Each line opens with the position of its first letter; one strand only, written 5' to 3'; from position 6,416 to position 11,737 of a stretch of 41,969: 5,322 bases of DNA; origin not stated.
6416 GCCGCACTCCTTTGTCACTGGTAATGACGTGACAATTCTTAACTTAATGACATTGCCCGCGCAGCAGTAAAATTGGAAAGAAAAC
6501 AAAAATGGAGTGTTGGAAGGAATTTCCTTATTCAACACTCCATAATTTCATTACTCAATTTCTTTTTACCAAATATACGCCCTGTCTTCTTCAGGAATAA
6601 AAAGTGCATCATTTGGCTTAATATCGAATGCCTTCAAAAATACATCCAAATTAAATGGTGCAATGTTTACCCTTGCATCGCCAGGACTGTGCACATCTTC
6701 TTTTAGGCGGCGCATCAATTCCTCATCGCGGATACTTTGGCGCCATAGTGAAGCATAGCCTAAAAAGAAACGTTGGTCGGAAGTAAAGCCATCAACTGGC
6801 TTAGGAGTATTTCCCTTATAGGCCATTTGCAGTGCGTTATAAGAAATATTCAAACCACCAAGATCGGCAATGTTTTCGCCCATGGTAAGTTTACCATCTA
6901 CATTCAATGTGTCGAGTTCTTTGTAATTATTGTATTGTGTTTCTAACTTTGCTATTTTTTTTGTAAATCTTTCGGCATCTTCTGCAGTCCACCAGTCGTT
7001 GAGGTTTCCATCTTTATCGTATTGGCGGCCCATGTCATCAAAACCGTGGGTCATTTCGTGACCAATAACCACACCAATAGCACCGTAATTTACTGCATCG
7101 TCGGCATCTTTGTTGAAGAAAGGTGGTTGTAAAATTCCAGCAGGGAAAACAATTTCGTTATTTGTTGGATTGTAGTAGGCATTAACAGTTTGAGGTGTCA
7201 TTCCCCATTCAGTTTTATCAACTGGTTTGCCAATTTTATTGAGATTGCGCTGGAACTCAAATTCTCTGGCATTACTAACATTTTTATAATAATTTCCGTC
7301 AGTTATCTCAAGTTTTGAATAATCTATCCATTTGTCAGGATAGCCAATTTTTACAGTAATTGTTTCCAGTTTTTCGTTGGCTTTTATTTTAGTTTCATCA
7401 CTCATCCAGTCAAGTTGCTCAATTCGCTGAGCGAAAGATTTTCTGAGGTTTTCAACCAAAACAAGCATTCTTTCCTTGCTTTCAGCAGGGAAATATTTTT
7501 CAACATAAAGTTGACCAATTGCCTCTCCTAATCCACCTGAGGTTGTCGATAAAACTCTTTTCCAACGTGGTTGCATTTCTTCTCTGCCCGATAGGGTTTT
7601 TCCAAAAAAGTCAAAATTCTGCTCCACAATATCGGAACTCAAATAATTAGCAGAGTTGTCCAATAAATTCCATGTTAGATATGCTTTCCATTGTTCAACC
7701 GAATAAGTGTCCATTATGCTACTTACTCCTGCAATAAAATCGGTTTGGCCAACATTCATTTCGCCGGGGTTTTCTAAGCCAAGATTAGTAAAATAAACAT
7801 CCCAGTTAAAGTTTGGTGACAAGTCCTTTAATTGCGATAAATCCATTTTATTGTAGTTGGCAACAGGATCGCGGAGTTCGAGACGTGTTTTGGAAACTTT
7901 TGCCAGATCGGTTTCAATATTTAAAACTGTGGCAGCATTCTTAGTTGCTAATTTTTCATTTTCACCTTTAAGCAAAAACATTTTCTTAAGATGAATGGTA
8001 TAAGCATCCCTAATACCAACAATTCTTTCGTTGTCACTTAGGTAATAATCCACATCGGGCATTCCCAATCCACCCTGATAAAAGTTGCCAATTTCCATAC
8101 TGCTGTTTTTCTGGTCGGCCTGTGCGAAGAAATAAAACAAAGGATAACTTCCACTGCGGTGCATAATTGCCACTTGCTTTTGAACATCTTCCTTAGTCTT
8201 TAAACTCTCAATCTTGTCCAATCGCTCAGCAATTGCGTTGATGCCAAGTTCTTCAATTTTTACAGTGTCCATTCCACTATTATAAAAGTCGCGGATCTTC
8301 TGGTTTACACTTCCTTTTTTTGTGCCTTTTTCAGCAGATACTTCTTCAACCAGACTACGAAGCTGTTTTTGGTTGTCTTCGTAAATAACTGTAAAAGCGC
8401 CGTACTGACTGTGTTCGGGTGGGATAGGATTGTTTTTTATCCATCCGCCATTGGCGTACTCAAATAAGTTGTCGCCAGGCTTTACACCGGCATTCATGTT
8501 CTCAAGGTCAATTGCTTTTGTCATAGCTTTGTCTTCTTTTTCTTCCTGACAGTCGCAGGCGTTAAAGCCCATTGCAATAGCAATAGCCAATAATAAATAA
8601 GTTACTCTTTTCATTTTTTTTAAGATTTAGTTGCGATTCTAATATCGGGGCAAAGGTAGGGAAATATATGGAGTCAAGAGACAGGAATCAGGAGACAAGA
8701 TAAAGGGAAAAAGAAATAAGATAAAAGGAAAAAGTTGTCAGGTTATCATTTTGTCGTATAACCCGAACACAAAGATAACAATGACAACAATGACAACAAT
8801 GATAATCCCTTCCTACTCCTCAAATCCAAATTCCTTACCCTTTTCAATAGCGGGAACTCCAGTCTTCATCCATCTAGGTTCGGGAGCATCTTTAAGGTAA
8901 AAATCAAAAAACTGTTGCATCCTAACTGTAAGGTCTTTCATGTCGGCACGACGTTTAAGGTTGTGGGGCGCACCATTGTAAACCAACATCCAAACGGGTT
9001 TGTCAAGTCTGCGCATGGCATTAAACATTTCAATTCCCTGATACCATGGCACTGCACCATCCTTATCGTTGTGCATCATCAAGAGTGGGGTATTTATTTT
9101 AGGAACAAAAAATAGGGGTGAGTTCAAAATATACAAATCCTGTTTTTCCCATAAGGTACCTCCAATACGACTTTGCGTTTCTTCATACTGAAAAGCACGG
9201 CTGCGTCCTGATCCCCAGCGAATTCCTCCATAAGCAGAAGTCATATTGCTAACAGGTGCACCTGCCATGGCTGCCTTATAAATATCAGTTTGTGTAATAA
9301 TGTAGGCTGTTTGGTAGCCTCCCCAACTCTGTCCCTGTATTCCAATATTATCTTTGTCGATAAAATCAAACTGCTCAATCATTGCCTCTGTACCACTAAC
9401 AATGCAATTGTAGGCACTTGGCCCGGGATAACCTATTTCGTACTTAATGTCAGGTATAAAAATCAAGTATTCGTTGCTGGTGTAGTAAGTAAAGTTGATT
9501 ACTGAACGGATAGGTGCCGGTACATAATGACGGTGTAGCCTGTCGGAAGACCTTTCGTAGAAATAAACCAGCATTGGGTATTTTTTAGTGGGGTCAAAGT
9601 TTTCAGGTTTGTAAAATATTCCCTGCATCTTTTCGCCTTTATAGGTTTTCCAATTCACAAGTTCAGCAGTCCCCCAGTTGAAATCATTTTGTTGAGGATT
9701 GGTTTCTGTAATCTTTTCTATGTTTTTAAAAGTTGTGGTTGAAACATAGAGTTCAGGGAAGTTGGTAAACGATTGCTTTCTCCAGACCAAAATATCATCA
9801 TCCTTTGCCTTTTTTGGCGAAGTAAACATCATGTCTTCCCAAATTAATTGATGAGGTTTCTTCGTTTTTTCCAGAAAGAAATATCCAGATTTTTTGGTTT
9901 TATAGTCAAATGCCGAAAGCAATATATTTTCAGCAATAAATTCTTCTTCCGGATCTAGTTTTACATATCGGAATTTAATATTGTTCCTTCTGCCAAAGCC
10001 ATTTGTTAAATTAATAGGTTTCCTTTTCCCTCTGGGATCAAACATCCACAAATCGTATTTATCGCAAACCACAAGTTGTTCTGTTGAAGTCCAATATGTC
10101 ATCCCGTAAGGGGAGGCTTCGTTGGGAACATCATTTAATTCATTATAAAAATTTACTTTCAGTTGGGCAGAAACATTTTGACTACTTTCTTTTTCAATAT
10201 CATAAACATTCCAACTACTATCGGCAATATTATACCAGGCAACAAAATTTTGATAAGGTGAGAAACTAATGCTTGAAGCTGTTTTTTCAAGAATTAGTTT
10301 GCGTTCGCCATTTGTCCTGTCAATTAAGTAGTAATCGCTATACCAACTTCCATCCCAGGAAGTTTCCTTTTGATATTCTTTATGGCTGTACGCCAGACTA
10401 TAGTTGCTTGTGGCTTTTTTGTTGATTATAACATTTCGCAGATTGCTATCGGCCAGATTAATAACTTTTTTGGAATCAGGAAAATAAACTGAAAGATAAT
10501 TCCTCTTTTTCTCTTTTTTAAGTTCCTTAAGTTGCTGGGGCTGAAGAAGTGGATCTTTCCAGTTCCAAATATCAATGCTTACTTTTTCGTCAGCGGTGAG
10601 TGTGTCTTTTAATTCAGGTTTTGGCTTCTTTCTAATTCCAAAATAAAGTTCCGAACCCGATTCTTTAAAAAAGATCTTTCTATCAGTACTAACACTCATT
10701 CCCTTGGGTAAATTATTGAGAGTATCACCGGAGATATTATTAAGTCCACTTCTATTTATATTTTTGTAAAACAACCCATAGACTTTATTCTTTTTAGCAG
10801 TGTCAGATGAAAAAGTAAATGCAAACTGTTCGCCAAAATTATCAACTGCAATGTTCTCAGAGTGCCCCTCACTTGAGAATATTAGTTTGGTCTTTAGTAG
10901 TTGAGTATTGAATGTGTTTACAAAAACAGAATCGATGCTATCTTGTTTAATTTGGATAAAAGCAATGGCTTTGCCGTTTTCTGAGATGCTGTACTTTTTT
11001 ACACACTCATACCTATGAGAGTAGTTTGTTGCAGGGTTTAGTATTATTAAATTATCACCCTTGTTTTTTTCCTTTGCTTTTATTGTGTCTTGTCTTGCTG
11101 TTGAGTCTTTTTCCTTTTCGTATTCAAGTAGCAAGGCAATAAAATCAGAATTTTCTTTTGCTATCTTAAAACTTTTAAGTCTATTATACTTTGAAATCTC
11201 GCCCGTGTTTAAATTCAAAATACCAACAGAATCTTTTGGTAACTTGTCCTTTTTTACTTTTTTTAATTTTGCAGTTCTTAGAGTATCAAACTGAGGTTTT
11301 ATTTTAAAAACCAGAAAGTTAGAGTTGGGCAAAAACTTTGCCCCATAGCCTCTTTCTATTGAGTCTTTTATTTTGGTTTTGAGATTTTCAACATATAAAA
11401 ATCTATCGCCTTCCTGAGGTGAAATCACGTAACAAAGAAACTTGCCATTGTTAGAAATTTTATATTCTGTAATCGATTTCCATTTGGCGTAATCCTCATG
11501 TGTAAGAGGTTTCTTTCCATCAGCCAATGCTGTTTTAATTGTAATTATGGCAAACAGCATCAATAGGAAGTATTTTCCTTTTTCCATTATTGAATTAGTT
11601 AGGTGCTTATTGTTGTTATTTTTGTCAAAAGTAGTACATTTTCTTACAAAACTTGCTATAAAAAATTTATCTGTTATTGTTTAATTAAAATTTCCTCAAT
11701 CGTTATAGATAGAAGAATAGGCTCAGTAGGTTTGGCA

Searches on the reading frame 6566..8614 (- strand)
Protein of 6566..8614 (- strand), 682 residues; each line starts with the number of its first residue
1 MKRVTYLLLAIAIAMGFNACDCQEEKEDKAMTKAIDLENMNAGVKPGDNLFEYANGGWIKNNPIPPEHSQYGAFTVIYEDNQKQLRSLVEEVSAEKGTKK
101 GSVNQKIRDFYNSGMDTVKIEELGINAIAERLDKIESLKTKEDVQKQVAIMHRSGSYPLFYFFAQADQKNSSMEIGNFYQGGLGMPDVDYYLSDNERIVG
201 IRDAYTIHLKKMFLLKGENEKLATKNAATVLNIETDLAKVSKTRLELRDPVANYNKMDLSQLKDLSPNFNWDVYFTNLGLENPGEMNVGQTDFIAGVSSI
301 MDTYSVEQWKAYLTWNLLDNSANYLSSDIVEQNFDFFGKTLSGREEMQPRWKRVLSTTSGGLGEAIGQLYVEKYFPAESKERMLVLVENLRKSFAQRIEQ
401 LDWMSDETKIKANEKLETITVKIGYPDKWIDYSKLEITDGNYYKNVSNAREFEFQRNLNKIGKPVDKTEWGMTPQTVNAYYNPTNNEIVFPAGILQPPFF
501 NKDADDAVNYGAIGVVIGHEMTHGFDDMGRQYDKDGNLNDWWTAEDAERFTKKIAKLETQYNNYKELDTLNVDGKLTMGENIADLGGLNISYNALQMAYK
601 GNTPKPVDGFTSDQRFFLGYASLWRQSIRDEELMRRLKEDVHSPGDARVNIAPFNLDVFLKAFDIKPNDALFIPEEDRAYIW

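Call 37: search_protein_families(library=pfam, proteins=[window:6566-8614:-], max_evalue=0.0001)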
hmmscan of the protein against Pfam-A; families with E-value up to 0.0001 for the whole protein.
window:6566-8614:- (682 aa): 2 families
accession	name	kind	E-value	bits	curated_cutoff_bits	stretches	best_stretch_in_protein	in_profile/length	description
PF05649.18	Peptidase_M13_N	-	3.9e-124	415.4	32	1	46-426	1-381/381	Peptidase family M13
PF01431.27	Peptidase_M13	-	8.2e-70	235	24.5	1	478-674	1-200/205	Peptidase family M13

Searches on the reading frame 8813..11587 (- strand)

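Call 37: search_protein_families(library=pfam, proteins=[window:8813-11587:-], max_evalue=0.0001)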
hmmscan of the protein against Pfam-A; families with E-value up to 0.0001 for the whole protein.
window:8813-11587:- (924 aa): 2 families
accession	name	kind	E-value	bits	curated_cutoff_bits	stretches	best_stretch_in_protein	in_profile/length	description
PF00326.27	Peptidase_S9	-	1e-25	91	22.6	1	729-899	48-211/213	Prolyl oligopeptidase family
PF20434.5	BD-FAE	-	2.1e-05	24.6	26.8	1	743-856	86-213/215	BD-FAE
